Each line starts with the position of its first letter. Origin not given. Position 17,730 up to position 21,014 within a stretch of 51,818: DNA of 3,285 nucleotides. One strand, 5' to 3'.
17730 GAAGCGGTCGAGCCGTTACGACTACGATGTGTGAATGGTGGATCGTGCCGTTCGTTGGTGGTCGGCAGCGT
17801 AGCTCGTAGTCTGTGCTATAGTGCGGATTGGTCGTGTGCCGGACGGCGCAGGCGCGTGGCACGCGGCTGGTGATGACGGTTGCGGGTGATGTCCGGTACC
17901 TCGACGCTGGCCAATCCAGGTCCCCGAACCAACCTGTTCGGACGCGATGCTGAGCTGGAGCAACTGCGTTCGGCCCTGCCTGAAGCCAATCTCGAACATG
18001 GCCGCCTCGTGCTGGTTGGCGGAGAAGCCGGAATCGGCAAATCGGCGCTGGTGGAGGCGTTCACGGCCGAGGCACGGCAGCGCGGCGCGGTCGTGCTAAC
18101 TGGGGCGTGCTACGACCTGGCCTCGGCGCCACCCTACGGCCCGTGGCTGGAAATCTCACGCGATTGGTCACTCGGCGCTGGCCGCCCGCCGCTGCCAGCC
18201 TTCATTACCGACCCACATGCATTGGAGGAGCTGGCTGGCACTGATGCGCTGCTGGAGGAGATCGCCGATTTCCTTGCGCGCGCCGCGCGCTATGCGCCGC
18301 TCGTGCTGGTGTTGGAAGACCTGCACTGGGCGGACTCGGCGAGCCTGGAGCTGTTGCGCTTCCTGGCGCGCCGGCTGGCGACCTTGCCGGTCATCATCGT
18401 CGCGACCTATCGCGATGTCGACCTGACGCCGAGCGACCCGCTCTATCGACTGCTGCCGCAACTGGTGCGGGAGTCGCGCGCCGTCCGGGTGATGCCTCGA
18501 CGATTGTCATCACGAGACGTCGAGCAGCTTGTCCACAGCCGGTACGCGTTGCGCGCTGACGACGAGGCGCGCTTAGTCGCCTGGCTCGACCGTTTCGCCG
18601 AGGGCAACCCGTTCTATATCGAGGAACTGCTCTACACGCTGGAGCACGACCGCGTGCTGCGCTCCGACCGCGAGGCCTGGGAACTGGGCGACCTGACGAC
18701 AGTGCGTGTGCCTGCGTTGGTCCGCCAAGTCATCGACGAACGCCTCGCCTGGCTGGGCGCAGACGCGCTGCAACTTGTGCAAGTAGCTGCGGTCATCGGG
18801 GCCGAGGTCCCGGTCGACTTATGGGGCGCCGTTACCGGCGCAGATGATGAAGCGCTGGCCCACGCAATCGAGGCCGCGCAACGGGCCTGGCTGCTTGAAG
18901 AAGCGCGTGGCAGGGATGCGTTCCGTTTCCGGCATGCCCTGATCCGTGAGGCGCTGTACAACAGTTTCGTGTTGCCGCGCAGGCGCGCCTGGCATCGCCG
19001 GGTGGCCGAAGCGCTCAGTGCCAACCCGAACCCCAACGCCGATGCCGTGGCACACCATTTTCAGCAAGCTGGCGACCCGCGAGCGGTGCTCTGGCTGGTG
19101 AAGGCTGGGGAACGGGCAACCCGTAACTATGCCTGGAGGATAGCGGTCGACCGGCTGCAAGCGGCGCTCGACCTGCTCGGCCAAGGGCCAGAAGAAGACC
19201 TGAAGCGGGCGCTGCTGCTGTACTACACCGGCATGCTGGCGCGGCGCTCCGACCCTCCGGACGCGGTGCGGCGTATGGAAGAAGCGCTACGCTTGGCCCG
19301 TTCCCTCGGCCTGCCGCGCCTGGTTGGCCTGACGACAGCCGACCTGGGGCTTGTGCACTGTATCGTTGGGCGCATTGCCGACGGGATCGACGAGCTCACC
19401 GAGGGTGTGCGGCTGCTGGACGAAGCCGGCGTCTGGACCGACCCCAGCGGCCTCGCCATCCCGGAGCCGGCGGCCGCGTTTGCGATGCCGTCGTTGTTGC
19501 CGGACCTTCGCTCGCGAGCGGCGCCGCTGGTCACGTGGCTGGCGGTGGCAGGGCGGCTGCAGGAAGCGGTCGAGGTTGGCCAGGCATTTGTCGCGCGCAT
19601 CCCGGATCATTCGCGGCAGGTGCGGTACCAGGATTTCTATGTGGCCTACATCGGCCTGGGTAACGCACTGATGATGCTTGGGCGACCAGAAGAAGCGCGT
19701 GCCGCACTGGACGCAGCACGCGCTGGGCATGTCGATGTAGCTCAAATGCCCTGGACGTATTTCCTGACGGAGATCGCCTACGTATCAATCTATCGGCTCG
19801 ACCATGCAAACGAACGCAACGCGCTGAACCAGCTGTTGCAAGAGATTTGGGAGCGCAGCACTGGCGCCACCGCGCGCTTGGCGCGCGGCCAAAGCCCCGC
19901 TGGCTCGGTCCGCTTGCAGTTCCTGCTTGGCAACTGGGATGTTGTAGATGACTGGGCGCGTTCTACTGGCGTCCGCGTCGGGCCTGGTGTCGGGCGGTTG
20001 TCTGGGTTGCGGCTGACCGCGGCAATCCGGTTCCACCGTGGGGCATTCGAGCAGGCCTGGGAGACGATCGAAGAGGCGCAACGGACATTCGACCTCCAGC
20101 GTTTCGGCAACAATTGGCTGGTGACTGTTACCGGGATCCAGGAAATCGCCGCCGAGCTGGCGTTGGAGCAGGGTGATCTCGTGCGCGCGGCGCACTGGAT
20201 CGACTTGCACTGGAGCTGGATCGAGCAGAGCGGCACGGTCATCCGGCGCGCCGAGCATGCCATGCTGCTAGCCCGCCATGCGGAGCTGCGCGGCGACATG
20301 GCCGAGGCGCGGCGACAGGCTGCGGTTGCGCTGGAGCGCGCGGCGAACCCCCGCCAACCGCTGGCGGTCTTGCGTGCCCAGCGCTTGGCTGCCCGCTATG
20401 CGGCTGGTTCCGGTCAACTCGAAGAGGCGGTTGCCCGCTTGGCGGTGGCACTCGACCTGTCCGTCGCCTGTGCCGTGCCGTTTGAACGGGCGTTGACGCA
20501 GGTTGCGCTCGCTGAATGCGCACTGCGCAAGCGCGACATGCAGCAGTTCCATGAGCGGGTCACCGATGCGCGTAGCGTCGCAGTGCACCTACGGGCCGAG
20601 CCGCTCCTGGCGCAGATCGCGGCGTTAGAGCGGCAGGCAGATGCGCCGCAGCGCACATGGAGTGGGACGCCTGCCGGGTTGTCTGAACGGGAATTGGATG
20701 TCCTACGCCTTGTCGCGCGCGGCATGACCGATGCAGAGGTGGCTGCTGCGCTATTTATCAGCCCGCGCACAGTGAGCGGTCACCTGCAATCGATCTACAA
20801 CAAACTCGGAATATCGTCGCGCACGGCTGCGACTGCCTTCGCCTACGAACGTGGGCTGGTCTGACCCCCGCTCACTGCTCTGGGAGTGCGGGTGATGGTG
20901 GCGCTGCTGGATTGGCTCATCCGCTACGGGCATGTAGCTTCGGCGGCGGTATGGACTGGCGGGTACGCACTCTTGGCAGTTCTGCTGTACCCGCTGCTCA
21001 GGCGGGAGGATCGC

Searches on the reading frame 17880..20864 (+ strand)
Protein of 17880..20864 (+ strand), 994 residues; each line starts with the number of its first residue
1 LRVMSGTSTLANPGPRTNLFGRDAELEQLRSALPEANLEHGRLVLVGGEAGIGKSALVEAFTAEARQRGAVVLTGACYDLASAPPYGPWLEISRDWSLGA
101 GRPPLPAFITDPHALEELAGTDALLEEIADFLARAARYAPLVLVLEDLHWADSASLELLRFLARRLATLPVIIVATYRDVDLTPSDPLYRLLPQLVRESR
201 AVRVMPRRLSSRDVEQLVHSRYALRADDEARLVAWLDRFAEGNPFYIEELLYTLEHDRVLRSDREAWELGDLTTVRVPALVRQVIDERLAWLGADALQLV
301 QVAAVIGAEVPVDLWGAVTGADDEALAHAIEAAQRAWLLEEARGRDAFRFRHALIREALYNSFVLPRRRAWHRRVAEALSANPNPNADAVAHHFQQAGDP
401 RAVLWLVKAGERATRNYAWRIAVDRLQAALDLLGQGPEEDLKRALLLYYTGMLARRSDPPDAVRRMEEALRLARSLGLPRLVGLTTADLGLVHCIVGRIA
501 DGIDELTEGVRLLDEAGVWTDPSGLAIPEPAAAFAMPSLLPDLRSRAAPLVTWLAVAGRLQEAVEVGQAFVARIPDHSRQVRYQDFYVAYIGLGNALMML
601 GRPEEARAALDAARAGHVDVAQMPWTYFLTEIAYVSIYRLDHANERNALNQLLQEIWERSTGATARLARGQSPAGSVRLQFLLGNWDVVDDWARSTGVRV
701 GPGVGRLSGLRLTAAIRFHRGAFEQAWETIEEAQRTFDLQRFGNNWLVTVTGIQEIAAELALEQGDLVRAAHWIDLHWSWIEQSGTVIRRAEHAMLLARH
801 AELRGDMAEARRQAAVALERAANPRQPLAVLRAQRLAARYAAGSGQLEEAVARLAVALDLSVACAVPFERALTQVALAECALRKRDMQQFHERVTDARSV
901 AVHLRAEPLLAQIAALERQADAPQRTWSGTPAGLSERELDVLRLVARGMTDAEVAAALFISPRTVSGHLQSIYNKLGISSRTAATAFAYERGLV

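Call 51: search_protein_families(library=pfam, proteins=[window:17880-20864:+], max_evalue=0.00001)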
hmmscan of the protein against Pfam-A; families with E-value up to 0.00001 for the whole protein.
window:17880-20864:+ (994 aa): 4 families
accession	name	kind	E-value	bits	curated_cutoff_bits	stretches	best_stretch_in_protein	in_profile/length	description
PF13191.12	AAA_16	-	1.7e-31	110.4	32.6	1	19-174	2-167/167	AAA ATPase domain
PF00196.25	GerE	-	8.6e-17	61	23.5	1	934-988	3-57/57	Bacterial regulatory proteins, luxR family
PF13401.12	AAA_22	-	3.9e-07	30.9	27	1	40-177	4-124/130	AAA domain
PF13384.12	HTH_23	-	3.3e-06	27.2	24.6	0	937-978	6-46/50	Homeodomain-like domain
